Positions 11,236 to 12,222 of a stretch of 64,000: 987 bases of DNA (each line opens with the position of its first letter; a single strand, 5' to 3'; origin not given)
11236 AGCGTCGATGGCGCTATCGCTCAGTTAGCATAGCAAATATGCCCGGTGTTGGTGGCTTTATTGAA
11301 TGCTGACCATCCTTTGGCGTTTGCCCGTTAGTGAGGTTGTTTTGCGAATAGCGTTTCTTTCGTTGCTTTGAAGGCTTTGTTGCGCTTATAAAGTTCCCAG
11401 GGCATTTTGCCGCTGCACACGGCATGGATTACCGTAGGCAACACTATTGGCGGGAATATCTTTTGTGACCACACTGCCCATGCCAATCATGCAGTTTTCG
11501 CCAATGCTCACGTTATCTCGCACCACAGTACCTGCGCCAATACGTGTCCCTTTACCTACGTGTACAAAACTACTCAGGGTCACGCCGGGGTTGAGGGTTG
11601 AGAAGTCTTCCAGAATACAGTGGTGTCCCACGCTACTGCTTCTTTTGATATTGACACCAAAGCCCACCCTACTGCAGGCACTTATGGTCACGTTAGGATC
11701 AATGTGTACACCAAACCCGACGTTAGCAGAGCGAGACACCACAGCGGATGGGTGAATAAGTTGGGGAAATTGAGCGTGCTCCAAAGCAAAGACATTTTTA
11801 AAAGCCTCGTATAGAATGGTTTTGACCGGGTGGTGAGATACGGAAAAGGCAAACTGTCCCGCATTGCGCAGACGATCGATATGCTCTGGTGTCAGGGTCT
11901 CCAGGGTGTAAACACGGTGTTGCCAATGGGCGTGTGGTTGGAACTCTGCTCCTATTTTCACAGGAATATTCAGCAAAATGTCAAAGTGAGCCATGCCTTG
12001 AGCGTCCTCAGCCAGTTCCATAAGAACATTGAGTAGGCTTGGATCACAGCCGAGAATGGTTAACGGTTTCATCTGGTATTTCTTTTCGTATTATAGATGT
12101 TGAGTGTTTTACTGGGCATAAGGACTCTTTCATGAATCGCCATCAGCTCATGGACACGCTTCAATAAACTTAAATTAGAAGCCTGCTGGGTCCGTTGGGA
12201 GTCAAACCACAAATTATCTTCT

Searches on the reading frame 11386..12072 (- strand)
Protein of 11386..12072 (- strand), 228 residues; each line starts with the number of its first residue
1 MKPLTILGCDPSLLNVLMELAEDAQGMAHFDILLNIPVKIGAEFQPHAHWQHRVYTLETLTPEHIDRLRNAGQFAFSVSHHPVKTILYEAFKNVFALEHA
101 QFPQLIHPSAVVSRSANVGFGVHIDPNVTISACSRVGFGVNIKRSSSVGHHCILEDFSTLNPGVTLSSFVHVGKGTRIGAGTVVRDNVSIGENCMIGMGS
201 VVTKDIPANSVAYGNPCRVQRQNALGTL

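Call 66: search_protein_families(library=pfam, proteins=[window:11386-12072:-], max_evalue=0.001)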
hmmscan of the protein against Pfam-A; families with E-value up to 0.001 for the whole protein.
window:11386-12072:- (228 aa): 3 families
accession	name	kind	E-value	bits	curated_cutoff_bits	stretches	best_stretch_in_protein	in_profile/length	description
PF00132.30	Hexapep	-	2.3e-15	56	27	1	170-204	2-36/36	Bacterial transferase hexapeptide (six repeats)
PF25084.1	LbH_EIF2B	-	4e-08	33.7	54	1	161-220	13-71/105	EIF2B subunit epsilon LbH domain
PF14602.12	Hexapep_2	-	1e-06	28.8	27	1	170-204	2-34/34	Hexapeptide repeat of succinyl-transferase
